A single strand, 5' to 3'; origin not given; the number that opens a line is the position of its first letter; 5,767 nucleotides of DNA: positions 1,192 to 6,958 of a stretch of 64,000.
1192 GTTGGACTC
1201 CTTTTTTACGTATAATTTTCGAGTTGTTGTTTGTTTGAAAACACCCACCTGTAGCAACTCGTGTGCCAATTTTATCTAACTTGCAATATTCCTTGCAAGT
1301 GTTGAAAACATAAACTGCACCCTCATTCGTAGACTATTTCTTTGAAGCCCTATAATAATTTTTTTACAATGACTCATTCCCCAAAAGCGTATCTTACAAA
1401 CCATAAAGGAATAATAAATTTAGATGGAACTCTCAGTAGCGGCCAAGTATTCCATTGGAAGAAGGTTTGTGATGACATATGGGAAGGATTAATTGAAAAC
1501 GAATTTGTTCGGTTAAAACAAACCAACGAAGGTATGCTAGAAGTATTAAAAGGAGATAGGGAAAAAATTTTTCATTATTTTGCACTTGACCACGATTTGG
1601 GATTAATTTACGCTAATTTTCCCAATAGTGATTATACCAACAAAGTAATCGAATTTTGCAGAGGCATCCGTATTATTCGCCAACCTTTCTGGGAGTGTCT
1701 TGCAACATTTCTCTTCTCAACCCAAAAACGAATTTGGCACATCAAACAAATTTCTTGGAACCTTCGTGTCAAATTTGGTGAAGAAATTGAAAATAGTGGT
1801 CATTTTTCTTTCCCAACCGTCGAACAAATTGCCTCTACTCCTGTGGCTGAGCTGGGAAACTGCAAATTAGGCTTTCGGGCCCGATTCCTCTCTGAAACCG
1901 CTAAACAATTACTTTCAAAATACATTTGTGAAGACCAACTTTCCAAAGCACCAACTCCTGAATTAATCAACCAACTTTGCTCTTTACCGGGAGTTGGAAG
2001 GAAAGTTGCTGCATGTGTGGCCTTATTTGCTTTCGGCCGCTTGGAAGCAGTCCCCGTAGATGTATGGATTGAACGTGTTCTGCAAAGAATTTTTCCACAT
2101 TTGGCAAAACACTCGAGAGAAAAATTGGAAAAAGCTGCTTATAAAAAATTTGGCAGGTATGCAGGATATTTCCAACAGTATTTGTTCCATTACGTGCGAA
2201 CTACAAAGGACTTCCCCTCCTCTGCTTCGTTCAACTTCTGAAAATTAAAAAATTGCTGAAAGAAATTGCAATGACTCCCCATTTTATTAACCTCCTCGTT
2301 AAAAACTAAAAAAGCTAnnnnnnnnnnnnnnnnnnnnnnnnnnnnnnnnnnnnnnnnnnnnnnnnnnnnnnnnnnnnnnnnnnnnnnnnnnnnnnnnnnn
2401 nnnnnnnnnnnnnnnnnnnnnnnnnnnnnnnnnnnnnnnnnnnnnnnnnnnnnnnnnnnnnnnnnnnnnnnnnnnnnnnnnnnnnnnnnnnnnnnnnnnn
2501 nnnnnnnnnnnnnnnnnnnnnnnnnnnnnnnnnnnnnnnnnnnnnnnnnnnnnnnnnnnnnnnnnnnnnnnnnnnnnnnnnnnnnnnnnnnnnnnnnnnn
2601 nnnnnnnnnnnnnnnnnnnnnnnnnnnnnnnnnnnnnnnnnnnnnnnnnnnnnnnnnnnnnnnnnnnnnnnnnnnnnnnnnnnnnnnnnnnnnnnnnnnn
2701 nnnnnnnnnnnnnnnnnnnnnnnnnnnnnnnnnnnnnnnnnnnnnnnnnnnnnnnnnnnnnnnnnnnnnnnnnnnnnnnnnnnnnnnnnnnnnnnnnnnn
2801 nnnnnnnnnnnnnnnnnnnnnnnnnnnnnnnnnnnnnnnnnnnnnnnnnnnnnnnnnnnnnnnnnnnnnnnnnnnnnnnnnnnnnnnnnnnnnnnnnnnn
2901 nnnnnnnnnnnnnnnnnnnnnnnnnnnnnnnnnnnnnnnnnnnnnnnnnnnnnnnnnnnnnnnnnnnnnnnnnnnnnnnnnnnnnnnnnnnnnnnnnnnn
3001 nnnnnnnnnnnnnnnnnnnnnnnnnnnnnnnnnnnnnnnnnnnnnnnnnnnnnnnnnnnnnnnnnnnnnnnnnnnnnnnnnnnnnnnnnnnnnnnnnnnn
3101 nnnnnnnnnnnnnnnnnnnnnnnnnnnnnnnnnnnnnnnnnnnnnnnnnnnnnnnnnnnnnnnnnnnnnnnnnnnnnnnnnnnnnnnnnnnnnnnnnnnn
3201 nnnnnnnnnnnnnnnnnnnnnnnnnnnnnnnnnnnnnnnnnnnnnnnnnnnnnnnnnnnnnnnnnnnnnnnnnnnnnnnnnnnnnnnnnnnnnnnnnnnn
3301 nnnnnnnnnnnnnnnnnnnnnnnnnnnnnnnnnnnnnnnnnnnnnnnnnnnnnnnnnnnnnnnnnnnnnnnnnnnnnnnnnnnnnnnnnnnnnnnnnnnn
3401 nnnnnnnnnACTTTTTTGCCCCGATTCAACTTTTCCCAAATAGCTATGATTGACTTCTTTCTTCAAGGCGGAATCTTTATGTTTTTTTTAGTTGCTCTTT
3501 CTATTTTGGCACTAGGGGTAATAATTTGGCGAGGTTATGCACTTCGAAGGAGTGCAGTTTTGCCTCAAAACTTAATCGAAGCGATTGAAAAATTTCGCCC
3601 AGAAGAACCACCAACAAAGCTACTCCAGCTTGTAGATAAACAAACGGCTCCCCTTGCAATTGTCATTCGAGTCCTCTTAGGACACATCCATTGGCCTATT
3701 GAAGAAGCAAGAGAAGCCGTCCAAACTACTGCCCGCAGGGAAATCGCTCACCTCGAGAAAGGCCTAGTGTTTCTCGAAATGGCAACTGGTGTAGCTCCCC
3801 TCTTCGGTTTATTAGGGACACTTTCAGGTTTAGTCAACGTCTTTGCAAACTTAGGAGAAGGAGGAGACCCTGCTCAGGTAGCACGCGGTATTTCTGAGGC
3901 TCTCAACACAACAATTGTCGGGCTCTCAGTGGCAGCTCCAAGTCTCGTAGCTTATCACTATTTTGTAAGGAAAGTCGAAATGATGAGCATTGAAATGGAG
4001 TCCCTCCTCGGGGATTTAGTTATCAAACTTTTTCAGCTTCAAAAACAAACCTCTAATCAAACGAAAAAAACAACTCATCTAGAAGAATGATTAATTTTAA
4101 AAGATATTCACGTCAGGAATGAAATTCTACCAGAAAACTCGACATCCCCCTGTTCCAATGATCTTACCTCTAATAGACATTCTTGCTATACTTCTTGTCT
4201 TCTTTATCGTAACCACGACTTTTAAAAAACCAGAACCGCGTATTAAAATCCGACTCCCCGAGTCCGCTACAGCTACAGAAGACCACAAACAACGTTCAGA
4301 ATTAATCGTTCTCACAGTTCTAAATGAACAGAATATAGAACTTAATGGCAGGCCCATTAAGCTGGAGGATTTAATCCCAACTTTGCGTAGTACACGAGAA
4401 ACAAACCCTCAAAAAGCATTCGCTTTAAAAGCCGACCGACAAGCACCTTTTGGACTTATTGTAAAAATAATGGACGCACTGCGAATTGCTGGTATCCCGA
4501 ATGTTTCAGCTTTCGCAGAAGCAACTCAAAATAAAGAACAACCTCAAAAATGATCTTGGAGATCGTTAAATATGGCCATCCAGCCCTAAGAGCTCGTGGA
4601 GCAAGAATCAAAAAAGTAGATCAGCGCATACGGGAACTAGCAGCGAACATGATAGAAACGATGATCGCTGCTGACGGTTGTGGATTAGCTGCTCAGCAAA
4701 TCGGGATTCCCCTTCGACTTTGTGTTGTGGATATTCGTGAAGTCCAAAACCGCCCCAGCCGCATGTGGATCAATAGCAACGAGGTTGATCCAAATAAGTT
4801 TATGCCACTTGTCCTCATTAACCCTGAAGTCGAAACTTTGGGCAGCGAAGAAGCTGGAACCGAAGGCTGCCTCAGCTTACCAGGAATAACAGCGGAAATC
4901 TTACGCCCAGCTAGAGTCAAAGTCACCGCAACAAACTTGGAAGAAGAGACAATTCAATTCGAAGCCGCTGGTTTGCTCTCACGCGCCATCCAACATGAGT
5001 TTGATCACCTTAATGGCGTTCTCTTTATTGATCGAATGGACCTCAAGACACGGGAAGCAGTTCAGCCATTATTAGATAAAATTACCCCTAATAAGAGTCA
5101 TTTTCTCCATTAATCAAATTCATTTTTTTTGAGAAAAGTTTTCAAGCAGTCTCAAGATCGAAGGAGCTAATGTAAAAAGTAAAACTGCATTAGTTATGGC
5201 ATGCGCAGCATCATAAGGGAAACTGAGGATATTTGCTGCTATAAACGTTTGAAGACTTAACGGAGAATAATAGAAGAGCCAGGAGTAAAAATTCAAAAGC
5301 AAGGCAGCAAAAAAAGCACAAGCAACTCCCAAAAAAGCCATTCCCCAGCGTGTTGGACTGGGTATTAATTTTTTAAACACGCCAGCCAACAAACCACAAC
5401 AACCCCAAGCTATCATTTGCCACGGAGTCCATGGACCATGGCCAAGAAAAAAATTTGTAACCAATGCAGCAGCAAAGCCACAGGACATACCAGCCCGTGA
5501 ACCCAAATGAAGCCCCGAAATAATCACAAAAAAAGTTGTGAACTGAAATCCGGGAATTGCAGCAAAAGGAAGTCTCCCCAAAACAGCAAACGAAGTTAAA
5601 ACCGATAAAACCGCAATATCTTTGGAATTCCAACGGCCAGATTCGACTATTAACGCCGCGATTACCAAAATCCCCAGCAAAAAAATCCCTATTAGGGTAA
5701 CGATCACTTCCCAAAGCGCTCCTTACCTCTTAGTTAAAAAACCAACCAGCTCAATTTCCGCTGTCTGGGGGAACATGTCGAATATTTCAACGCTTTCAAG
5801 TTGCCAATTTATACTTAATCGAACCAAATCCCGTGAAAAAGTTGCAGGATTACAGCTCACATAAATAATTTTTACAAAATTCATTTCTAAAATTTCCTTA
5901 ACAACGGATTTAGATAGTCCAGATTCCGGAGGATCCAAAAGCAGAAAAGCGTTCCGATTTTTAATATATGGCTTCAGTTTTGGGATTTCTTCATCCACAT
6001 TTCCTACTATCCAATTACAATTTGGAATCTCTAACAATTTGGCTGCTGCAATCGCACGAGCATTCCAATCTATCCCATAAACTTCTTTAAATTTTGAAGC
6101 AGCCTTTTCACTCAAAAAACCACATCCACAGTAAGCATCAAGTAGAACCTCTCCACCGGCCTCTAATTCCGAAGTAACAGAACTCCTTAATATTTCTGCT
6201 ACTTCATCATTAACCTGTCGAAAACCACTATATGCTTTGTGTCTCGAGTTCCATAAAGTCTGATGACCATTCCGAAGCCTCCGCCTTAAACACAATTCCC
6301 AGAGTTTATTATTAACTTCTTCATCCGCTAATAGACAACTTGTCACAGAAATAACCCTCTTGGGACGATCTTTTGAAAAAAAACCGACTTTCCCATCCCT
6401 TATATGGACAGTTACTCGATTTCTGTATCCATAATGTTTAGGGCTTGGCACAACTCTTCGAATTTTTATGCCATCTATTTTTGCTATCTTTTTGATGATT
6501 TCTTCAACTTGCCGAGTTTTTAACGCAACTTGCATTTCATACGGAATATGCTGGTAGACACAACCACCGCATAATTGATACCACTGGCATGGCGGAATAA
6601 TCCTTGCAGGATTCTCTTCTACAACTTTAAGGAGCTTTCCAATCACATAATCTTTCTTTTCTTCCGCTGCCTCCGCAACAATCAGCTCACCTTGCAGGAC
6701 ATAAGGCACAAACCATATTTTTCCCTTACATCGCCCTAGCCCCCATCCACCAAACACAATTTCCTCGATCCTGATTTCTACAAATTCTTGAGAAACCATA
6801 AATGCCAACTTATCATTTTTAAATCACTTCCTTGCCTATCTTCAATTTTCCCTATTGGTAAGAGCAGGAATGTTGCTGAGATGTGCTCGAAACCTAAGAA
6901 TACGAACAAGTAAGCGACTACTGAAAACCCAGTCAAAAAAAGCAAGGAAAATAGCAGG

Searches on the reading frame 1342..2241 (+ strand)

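Call 35: search_protein_families(library=pfam, proteins=[window:1342-2241:+], max_evalue=0.00001)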
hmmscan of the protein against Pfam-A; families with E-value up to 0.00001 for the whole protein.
window:1342-2241:+ (299 aa): 2 families
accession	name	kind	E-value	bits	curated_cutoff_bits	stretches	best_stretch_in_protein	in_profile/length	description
PF07934.18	OGG_N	-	6.6e-17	62.2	23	1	24-120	8-115/115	8-oxoguanine DNA glycosylase, N-terminal domain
PF00730.31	HhH-GPD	-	1.3e-10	42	26.2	1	134-269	14-105/108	HhH-GPD superfamily base excision DNA repair protein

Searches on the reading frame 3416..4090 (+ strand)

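Call 35: search_protein_families(library=pfam, proteins=[window:3416-4090:+], max_evalue=0.00001)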
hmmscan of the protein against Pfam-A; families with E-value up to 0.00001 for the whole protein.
window:3416-4090:+ (224 aa): 1 family
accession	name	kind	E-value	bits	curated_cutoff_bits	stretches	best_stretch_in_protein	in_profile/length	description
PF01618.21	MotA_ExbB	-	4.5e-29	101.2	22.9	1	96-195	25-126/127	MotA/TolQ/ExbB proton channel family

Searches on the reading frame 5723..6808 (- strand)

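Call 35: search_protein_families(library=pfam, proteins=[window:5723-6808:-], max_evalue=0.00001)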
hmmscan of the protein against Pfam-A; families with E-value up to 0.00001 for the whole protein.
window:5723-6808:- (361 aa): 1 family
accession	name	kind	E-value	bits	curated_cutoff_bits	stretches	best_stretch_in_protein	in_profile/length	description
PF05958.17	tRNA_U5-meth_tr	-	1.4e-16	60.9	23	1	289-360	287-356/357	tRNA (Uracil-5-)-methyltransferase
